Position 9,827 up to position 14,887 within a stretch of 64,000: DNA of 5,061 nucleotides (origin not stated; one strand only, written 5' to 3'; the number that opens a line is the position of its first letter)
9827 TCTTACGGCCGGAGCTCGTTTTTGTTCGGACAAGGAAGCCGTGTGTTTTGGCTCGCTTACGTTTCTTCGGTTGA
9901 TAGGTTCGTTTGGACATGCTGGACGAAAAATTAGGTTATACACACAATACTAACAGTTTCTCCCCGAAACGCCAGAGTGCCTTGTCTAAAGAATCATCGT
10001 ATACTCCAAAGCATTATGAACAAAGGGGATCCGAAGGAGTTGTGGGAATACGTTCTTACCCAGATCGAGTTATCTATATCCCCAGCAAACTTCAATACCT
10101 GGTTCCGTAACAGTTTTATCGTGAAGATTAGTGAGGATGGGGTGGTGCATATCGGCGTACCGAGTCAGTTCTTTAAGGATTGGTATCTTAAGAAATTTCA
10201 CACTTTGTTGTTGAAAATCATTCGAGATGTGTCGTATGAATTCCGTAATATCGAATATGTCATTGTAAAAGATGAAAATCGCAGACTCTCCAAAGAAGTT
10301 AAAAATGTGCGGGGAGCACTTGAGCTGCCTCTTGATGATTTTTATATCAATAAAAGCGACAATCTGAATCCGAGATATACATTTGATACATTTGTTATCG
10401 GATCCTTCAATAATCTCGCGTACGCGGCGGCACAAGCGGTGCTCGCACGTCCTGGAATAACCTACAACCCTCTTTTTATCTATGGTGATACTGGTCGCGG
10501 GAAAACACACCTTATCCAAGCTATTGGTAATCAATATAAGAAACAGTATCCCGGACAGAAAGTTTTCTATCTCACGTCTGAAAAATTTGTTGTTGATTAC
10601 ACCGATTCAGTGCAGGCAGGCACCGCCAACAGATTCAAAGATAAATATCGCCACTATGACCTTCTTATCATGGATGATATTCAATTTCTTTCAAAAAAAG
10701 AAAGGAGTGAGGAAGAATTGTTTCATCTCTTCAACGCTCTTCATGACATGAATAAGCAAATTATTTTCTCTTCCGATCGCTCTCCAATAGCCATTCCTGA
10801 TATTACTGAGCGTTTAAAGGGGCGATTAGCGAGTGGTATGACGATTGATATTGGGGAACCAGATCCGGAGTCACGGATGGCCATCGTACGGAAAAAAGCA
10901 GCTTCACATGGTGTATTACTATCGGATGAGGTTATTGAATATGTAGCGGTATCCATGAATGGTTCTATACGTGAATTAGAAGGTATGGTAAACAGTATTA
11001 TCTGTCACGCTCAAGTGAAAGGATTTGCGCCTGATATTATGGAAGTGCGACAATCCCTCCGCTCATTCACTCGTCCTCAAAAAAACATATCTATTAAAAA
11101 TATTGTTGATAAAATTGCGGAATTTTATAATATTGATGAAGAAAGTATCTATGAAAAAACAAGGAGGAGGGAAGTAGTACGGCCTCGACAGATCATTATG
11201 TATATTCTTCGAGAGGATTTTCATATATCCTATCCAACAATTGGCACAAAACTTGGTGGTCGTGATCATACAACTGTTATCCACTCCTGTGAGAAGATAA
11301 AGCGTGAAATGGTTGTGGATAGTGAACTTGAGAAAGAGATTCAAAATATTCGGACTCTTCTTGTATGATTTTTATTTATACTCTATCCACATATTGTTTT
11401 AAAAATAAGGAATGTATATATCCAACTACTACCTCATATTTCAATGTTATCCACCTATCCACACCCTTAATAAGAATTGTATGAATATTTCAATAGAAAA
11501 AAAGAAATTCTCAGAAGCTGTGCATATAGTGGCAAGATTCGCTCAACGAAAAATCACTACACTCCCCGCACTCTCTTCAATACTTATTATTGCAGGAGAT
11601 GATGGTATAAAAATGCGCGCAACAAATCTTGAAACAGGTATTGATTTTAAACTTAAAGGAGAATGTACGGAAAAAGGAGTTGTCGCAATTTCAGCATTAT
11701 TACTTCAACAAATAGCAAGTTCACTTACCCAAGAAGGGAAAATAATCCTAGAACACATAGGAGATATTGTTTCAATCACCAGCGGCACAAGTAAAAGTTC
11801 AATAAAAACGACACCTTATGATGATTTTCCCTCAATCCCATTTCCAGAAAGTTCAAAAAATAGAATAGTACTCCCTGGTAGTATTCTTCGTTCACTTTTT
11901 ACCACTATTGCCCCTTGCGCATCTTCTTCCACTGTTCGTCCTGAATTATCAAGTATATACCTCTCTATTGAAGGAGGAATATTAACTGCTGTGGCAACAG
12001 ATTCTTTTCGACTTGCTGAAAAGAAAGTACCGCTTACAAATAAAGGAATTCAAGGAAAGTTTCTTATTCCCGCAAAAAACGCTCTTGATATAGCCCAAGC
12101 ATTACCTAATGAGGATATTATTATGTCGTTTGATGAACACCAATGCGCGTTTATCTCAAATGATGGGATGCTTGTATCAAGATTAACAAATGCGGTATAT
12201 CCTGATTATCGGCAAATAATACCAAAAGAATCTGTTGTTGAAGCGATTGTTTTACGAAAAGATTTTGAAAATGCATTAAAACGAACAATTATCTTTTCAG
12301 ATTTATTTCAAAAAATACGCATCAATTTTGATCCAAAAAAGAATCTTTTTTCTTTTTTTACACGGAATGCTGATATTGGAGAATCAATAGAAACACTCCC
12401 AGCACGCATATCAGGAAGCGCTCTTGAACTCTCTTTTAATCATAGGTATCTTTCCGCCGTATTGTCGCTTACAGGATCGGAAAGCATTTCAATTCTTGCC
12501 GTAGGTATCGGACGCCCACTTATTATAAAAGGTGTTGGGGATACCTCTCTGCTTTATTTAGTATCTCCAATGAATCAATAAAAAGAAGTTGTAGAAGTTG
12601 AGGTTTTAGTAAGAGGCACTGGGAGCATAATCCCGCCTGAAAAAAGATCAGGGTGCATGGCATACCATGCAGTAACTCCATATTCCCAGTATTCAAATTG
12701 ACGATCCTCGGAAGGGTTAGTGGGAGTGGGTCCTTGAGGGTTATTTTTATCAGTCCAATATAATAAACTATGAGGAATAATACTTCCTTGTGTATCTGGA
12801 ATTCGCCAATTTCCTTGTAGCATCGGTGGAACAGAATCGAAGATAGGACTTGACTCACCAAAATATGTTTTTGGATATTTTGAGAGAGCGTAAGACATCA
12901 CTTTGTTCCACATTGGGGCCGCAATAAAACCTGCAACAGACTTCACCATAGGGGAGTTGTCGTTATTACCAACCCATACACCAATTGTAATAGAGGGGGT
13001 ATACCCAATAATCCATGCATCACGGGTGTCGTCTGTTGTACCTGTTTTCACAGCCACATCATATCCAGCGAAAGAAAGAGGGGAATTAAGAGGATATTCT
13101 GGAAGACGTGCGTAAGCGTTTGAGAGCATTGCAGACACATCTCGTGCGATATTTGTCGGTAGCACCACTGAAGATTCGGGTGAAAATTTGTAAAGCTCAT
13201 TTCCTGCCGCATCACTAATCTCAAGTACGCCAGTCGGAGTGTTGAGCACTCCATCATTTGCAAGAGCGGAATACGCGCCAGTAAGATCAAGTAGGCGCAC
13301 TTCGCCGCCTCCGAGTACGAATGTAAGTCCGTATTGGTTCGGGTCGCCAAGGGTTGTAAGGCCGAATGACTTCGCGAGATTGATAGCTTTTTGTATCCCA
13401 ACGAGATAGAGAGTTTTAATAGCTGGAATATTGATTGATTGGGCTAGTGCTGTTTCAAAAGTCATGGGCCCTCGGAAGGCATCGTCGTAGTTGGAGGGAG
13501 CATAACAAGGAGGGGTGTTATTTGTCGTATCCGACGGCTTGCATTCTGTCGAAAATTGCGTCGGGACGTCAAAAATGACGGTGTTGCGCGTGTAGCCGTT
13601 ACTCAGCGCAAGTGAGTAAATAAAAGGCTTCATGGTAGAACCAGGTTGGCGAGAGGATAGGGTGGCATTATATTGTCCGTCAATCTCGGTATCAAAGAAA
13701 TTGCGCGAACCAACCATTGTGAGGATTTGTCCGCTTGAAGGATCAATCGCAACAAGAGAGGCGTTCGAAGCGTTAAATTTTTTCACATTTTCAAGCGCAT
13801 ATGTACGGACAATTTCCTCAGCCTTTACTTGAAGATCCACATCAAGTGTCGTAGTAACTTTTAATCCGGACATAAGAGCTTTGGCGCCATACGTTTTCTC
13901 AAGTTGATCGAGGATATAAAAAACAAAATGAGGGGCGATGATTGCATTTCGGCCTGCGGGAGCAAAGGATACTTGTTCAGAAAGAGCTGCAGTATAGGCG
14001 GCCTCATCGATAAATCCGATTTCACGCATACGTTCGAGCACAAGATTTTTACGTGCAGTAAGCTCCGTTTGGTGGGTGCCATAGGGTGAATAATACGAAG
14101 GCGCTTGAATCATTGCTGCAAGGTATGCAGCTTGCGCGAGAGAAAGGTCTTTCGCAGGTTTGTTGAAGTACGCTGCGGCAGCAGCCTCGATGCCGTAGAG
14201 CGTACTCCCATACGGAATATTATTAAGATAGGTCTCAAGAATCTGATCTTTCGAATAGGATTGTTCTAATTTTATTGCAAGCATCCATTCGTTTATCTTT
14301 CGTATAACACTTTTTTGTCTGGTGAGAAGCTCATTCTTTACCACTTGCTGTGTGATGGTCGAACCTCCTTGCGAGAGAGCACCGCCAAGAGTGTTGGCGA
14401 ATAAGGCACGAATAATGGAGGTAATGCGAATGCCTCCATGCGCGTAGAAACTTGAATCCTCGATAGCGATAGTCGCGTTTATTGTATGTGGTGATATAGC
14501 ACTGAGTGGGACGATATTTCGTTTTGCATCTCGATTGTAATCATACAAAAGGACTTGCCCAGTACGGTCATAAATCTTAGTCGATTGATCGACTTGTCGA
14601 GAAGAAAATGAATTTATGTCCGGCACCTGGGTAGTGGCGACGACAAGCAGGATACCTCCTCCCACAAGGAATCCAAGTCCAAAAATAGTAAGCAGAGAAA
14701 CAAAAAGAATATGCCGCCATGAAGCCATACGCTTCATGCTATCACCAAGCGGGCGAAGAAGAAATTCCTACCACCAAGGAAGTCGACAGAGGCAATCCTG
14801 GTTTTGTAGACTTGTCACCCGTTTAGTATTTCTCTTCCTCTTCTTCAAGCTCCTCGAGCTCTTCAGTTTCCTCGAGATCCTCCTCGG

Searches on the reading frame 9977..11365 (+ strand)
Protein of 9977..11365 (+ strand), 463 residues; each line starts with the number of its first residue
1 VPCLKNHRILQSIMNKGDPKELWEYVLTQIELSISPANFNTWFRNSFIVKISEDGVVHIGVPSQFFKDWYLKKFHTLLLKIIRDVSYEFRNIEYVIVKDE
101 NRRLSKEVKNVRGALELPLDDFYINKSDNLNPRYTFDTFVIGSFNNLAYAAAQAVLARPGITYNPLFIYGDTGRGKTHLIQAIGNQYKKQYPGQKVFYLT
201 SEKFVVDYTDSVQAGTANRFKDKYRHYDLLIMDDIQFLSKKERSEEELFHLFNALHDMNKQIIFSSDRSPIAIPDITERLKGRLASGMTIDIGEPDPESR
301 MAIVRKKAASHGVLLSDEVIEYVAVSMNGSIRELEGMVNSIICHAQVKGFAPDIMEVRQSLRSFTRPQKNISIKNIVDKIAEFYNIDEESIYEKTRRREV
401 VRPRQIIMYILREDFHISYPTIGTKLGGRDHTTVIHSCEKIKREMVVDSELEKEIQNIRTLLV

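Call 93: search_protein_families(library=pfam, proteins=[window:9977-11365:+], max_evalue=0.00001)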
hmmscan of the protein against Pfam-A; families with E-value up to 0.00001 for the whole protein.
window:9977-11365:+ (463 aa): 5 families
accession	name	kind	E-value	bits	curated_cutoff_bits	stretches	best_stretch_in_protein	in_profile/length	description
PF00308.24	Bac_DnaA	-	1.4e-62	211.1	23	1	130-291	1-162/162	Bacterial DnaA ATPAse domain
PF08299.17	Bac_DnaA_C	-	5.5e-26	90.8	31.5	1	373-441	1-69/69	Bacterial dnaA protein helix-turn-helix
PF11638.13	DnaA_N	-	3.7e-12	46.2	24.6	1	21-82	2-63/65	DnaA N-terminal domain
PF01695.23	IstB_IS21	-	1.5e-09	38.2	24.1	1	167-265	96-192/238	IstB-like ATP binding protein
PF13401.12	AAA_22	-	4.8e-06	27.3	27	0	165-200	7-42/130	AAA domain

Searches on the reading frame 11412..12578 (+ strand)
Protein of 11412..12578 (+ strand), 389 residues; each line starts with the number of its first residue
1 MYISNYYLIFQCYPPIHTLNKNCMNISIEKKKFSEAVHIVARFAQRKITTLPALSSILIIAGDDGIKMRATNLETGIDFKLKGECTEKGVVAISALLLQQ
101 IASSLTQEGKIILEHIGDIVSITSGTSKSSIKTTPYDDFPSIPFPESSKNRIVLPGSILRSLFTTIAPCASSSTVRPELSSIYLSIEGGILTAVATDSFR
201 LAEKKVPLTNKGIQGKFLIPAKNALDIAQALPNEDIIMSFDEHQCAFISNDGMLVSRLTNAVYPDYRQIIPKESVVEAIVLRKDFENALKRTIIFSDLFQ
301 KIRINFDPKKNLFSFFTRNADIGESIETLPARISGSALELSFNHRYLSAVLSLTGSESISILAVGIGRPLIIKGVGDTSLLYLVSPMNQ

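Call 93: search_protein_families(library=pfam, proteins=[window:11412-12578:+], max_evalue=0.00001)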
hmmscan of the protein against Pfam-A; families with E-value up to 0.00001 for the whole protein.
window:11412-12578:+ (389 aa): 3 families
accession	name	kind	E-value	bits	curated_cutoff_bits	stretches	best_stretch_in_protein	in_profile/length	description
PF00712.24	DNA_pol3_beta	-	1.3e-24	87.1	24.4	2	24-143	1-120/120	DNA polymerase III beta subunit, N-terminal domain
PF02767.21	DNA_pol3_beta_2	-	1.2e-14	55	27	1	155-265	3-116/116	DNA polymerase III beta subunit, central domain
PF02768.20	DNA_pol3_beta_3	-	3.6e-14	53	27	1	267-387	1-120/121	DNA polymerase III beta subunit, C-terminal domain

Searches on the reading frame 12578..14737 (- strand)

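Call 64: search_protein_families(library=pfam, proteins=[window:12578-14737:-], max_evalue=0.001)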
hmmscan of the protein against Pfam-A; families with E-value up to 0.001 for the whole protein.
window:12578-14737:- (720 aa): 2 families
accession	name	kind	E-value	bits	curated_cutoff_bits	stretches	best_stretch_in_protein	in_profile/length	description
PF00912.28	Transgly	-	2.5e-63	213.2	27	1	66-237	7-177/178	Transglycosylase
PF00905.27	Transpeptidase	-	5e-22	78.9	22.1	1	327-614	2-298/299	Penicillin binding protein transpeptidase domain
